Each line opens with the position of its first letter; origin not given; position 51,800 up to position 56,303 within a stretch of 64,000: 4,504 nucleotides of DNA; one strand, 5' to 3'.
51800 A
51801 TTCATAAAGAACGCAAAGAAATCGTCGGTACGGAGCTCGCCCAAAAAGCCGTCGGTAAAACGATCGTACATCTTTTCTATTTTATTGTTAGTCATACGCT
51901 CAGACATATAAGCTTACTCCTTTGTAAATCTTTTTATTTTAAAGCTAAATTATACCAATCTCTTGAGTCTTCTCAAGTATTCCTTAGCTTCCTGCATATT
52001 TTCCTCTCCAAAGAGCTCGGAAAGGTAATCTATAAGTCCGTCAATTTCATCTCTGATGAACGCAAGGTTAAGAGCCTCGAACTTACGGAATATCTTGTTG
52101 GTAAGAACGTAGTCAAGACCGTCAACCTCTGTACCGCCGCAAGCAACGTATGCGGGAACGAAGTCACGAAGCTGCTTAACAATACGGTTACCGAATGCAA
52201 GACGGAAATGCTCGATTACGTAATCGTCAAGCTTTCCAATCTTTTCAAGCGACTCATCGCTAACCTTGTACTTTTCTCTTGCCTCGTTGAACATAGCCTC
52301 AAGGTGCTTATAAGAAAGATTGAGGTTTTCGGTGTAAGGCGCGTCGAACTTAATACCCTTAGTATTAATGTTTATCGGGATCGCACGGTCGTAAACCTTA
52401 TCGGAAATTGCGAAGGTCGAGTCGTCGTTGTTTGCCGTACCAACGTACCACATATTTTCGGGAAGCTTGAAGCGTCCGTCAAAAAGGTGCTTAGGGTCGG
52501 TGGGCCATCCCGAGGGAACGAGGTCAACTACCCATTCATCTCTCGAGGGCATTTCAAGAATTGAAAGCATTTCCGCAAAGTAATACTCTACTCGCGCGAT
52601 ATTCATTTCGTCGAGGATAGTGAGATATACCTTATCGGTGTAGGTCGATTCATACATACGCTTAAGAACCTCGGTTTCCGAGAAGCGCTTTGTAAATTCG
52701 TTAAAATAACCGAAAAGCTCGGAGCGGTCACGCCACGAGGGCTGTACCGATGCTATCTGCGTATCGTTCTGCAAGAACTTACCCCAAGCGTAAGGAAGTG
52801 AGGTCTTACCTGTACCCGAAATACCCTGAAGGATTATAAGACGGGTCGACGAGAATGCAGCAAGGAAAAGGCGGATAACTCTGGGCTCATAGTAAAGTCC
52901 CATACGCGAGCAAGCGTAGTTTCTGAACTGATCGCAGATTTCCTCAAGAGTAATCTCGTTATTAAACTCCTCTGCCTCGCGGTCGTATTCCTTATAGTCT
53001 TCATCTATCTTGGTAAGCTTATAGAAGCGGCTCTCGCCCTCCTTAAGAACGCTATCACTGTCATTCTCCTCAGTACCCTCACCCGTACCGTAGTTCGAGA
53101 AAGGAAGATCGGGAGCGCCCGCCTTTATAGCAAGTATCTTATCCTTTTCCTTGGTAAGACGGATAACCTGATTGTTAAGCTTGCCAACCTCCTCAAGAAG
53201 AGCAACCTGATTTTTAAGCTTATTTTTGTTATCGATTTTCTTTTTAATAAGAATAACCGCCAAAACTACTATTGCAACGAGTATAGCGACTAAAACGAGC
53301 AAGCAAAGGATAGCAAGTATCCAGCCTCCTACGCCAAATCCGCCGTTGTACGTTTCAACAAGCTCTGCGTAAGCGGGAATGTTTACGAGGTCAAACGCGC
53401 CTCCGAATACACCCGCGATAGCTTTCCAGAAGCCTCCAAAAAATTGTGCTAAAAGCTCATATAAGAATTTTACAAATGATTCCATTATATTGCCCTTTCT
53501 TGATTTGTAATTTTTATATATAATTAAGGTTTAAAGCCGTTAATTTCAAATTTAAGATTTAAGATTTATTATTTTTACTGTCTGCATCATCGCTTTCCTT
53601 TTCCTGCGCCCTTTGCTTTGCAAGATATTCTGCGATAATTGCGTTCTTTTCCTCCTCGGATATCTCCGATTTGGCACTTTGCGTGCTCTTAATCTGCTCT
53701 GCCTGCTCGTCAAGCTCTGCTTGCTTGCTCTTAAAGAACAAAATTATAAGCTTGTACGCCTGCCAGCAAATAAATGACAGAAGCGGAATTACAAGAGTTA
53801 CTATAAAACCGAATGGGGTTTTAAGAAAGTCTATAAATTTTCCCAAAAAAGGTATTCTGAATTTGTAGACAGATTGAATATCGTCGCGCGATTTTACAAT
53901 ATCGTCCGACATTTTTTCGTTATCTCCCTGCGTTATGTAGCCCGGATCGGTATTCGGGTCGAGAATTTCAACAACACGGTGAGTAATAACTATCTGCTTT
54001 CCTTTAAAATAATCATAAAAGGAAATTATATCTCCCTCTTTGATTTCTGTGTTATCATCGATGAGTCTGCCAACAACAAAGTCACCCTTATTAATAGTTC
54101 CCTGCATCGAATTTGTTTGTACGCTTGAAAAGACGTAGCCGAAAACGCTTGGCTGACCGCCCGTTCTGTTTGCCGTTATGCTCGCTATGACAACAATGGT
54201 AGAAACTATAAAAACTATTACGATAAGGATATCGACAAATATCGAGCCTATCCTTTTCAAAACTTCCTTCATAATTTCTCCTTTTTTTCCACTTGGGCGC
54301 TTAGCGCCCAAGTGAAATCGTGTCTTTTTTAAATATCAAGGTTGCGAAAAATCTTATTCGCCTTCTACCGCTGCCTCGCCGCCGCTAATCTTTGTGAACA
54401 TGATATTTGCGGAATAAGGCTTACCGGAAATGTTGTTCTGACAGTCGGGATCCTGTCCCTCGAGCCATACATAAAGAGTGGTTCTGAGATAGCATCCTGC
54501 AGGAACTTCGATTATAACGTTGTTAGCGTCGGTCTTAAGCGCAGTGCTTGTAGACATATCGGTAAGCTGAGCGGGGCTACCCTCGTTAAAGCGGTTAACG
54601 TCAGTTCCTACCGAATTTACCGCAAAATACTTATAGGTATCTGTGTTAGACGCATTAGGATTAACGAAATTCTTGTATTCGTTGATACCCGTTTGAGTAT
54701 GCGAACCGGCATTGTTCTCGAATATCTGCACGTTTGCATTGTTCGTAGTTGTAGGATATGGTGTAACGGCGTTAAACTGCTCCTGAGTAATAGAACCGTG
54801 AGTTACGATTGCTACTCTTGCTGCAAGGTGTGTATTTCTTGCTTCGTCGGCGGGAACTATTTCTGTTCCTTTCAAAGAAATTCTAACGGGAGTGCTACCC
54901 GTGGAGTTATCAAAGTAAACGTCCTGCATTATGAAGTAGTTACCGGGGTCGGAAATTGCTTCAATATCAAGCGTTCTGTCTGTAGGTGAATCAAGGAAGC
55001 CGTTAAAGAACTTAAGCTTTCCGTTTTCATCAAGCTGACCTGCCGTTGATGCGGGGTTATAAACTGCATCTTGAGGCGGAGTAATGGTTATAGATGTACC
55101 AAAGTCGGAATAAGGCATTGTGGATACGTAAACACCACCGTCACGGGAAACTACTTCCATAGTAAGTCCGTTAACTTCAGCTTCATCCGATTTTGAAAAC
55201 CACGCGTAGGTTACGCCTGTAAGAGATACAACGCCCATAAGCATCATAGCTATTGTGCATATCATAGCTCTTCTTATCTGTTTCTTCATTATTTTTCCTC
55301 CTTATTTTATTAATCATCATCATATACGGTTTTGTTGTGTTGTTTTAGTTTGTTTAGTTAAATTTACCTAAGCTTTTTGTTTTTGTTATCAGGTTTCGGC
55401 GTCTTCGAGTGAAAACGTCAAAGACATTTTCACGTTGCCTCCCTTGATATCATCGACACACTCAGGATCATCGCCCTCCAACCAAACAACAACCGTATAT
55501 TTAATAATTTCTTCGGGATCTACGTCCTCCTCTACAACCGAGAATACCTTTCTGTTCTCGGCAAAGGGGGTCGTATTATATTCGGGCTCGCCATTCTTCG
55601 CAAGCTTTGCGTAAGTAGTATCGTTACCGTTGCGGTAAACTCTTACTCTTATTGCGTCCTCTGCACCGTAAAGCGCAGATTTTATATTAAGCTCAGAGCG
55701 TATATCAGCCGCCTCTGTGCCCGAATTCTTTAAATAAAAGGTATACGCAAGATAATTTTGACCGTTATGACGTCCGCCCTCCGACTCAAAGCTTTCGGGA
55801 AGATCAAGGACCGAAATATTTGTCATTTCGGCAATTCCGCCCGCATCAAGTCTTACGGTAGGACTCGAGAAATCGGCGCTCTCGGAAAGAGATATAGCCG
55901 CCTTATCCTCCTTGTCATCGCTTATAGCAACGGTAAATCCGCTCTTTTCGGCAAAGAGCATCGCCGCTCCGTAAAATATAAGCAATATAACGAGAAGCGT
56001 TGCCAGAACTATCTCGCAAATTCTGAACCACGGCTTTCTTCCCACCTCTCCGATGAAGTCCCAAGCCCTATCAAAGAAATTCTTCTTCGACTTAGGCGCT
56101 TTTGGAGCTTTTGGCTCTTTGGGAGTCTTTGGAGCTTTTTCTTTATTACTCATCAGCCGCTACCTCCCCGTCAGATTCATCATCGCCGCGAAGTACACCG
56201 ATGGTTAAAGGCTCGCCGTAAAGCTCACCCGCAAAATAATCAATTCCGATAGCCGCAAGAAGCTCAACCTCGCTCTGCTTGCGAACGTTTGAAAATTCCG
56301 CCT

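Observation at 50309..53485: Membrane-tethered McrB-like NTPase and coiled-coil McrC-like partner with no visible nuclease motif, translationally packed inside a secretion/fibre operon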

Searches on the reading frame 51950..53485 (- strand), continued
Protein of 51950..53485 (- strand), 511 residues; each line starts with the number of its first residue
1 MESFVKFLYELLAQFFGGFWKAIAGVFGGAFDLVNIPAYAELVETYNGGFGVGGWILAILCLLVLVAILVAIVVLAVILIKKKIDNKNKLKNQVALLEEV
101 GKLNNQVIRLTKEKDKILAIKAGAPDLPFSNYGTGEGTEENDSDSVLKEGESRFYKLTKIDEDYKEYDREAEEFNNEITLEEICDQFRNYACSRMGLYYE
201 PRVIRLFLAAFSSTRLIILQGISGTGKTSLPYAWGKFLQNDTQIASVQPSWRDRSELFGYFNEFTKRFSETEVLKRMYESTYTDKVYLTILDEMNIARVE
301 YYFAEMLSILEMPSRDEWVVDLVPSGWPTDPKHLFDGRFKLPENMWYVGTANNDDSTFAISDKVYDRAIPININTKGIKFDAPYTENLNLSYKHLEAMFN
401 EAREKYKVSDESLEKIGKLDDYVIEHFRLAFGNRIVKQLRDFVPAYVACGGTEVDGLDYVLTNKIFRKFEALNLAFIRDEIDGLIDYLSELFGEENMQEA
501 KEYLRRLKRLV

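Call 86: search_protein_families(library=pfam, proteins=[L086:7284-8999:+, L086:5349-6704:+, L086:6701-7105:+, L086:9045-10577:-, L086:10555-11736:-, L086:2724-4046:+], max_evalue=0.001)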
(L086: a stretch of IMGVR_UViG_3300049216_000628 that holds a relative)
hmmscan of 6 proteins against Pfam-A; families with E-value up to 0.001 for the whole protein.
L086:7284-8999:+ (571 aa): 2 families
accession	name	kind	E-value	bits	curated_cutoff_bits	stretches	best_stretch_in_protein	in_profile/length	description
PF07728.20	AAA_5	-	9.9e-05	22.8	22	1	253-360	2-100/139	AAA domain (dynein-related subfamily)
PF20720.3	nSTAND3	-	0.0002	21.5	27.2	1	241-275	8-42/155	Novel STAND NTPase 3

L086:5349-6704:+ (451 aa): 3 families
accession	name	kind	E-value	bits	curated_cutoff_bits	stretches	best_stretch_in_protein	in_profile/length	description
PF00239.26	Resolvase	-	6.1e-40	137.1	23.3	1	28-180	2-145/145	Resolvase, N terminal domain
PF07508.19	Recombinase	-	3.6e-16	59.7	21.1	1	200-286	1-101/102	Recombinase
PF13408.12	Zn_ribbon_recom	-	5.3e-07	30.3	25.3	1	302-362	1-58/58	Recombinase zinc beta ribbon domain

L086:6701-7105:+ (134 aa): 0 families

L086:9045-10577:- (510 aa): 0 families

L086:10555-11736:- (393 aa): 2 families
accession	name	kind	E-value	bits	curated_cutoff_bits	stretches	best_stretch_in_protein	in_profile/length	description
PF01555.25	N6_N4_Mtase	-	7.8e-38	131.1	26.7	1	133-370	1-220/221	DNA methylase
PF12728.13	HTH_17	-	2.3e-08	34.6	27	1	5-55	1-49/51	Helix-turn-helix domain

L086:2724-4046:+ (440 aa): 6 families
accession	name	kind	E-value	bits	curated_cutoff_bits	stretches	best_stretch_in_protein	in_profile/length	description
PF06114.19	Peptidase_M78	-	4.3e-19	69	22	1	195-348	3-123/123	IrrE N-terminal-like domain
PF13560.12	HTH_31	-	2.9e-13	50.4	27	1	35-89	1-56/64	Helix-turn-helix domain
PF01381.28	HTH_3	-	3.4e-12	46.7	23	1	40-92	1-53/55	Helix-turn-helix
PF13413.12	HTH_25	-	7.5e-05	22.9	24.6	1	39-71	1-33/62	Helix-turn-helix domain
PF12844.13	HTH_19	-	0.00048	20.4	30.2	0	37-94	1-58/64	Helix-turn-helix domain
PF13744.12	HTH_37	-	0.00088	19.5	27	0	34-89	17-70/80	Helix-turn-helix domain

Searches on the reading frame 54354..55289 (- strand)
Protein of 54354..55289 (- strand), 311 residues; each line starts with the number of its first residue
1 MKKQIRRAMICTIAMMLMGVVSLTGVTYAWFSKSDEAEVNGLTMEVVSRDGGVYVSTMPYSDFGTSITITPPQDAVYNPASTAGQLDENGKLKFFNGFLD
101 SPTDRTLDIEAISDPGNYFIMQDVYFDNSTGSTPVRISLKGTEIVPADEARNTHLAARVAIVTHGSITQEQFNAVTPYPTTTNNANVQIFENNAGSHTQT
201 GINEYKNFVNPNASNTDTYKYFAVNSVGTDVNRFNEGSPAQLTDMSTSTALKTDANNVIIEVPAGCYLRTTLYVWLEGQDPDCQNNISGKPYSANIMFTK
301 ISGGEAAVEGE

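Call 4: search_protein_families(library=pfam, proteins=[window:54354-55289:-], max_evalue=0.1)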
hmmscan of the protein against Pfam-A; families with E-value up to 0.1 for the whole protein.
window:54354-55289:- (311 aa): 0 families

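Call 6: search_protein_families(library=ncbifam, proteins=[window:54354-55289:-], max_evalue=0.1)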
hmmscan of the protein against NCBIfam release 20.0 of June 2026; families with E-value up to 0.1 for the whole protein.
window:54354-55289:- (311 aa): 0 families

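Call 37: find_homologous_proteins(query=window:54354-55289:-)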
Query window:54354-55289:- (311 aa): 117 proteins with E <= 0.001 among 2458 candidates.
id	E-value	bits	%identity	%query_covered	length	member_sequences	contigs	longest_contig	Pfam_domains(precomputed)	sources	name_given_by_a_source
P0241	8.3e-197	671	96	100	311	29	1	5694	-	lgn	-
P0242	8.0e-182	621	88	100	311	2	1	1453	-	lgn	-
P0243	6.5e-181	618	88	100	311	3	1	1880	-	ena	-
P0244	7.2e-181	618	88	100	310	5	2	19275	-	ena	-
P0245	1.0e-178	611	87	100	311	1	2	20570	-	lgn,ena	-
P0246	6.4e-172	589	85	99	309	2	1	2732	-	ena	-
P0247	1.9e-169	581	85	97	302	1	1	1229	-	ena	-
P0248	1.1e-166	572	82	99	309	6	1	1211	-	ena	-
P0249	3.3e-165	567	81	99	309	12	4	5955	-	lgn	-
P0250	6.4e-158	543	78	99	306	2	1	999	-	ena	-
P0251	6.8e-151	520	76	99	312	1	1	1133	-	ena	-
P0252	2.4e-110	387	78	70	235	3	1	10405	-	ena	-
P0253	2.7e-101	357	60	96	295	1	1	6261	-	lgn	-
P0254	1.0e-98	349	58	96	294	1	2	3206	-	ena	-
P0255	3.7e-97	343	54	96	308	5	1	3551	-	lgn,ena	-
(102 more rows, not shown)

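Call 41: search_solved_structures(query=A4, max_evalue=10, show_alignments=1)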
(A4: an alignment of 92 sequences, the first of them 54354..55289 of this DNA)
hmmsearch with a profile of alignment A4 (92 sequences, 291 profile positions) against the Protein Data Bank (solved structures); distinct sequences matched with E-value up to 10: 0.

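Call 51: predict_structure(alignment_id=A4)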
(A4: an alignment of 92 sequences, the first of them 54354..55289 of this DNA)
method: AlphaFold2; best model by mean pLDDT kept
length: 311 residues; sequences in the alignment: 92
mean_pLDDT: 84.2   pTM: 0.81
mean pLDDT of the five models: 84.2, 82.2, 80.1, 79.6, 78.7
residues with pLDDT >= 90: 180; 70-90: 73; 50-70: 34; < 50: 24
segments of 3 or more residues with pLDDT < 50: 25-41, 306-311
pLDDT, mean of each block of 10 residues (from residue 1): 68 70 46 42 54 85 83 82 97 91 87 87 94 92 86 90 98 98 98 93 93 94 96 94 97 96 97 93 71 84 57 36
secondary structure, 60 per line:
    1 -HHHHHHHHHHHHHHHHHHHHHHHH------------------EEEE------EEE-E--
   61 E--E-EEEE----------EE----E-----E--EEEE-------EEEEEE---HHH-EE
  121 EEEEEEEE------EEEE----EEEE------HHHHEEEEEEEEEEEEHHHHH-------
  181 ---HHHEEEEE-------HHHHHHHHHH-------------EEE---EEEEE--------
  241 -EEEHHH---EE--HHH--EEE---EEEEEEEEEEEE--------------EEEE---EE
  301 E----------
elements in order: H2-25 E44-47 E54-56 E66-69 E95-98 E106-111 E119-128 E135-138 E143-146 H153-156 E157-168 H169-173 E187-191 H199-208 E222-224 E228-232 E242-244 E260-262 E266-277 E292-295 E299-301

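Call 59: search_protein_families(library=ncbifam, proteins=[window:54354-55289:-], max_evalue=10)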
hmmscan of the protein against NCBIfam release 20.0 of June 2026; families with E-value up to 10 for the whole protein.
window:54354-55289:- (311 aa): 1 family
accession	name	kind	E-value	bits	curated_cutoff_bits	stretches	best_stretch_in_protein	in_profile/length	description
NF050115.1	membrane_Rv2732c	subfamily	0.18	11.4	60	1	5-38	88-121/177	Rv2732c family membrane protein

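Call 76: fold_search(model_id=the predicted structure, library=pdb)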
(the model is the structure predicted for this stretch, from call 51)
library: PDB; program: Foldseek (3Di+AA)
matches with E <= 10: 469; with E <= 0.001: 0
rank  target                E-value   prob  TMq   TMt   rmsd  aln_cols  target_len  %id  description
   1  8p4l_A                5.5e-02  0.23  0.17  0.10  17.7       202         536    8  Beta-N-acetylgalactosaminidase from Niabella aurantiaca (released 2024-01-17)
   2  2ciq                  5.8e-02  0.07  0.14  0.15  19.9       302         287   10  Structure-based functional annotation: Yeast ymr099c codes for a D- hexose-6-phosphate mutarotase. (released 2006-07-11)
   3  2cir                  9.1e-02  0.07  0.15  0.16  20.0       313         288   11  Structure-based functional annotation: Yeast ymr099c codes for a D- hexose-6-phosphate mutarotase. Complex with glucose- (released 2006-07-12)
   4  9o1t_A                1.0e-01  0.05  0.11  0.10  14.4       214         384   10  Heparanase P6 in complex with fragment J13 (released 2026-02-11)
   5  7y8b_A                1.2e-01  0.06  0.13  0.09  21.9       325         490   11  Crystal structure of CotA laccase complexed with syringic acid (released 2023-06-28)
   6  3mf9                  1.3e-01  0.02  0.09  0.12  20.0       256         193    9  Computationally designed endo-1,4-beta-xylanase (released 2010-11-10)
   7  5fqh_A                1.4e-01  0.18  0.18  0.11  16.4       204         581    5  The details of glycolipid glycan hydrolysis by the structural analysis of a family 123 glycoside hydrolase from Clostr (released 2016-03-30)
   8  7xyc_A                1.4e-01  0.08  0.15  0.10  15.2       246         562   10  CryoEM structure of Klebsiella phage Kp7 type II tail fiber gp52 in vitro (released 2023-06-07)
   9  5fqf_A                1.4e-01  0.18  0.18  0.11  14.2       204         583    5  The details of glycolipid glycan hydrolysis by the structural analysis of a family 123 glycoside hydrolase from Clostr (released 2016-03-30)
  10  7pnb_A                1.4e-01  0.13  0.19  0.29  16.4       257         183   10  Sulfolobus acidocaldarius 0406 filament. (released 2022-09-14)
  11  2y7l_A                1.6e-01  0.04  0.15  0.15  23.1       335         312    8  Structure of N-terminal domain of Candida albicans Als9-2 in complex with human fibrinogen gamma peptide (released 2011-10-05)
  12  5l7u_A                1.7e-01  0.12  0.18  0.11  15.5       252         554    4  Crystal structure of BvGH123 with bound GalNAc (released 2017-03-22)
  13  5fqe_A                1.8e-01  0.15  0.18  0.11  14.1       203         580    5  The details of glycolipid glycan hydrolysis by the structural analysis of a family 123 glycoside hydrolase from Clostr (released 2016-03-30)
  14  5l7u_B                1.8e-01  0.09  0.17  0.10  16.9       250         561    6  Crystal structure of BvGH123 with bound GalNAc (released 2017-03-22)
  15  6ubv_B                1.8e-01  0.08  0.17  0.14  17.0       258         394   14  The structure of the Streptococcus gordonii surface protein SspB in complex with TEV peptide provides clues to the adh (released 2020-09-16)
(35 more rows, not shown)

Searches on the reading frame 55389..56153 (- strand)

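Call 4: search_protein_families(library=pfam, proteins=[window:55389-56153:-], max_evalue=0.1)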
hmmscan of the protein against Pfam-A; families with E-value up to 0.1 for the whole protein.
window:55389-56153:- (254 aa): 1 family
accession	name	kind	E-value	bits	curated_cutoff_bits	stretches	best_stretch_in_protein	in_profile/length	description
PF13800.11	Sigma_reg_N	-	0.023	15.4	26.3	1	39-108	9-69/91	Sigma factor regulator N-terminal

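Call 6: search_protein_families(library=ncbifam, proteins=[window:55389-56153:-], max_evalue=0.1)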
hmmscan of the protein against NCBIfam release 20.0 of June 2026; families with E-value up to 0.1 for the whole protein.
window:55389-56153:- (254 aa): 1 family
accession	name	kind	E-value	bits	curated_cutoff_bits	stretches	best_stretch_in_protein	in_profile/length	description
NF053637.1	SerProtHtrAspr2045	equivalog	0.073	12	650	0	148-187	347-389/394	serine protease HtrA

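Call 59: search_protein_families(library=ncbifam, proteins=[window:55389-56153:-], max_evalue=10)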
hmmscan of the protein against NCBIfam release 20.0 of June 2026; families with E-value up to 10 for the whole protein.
window:55389-56153:- (254 aa): 1 family
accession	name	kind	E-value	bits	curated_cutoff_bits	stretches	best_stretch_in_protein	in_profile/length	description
NF053637.1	SerProtHtrAspr2045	equivalog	0.073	12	650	1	148-187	347-389/394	serine protease HtrA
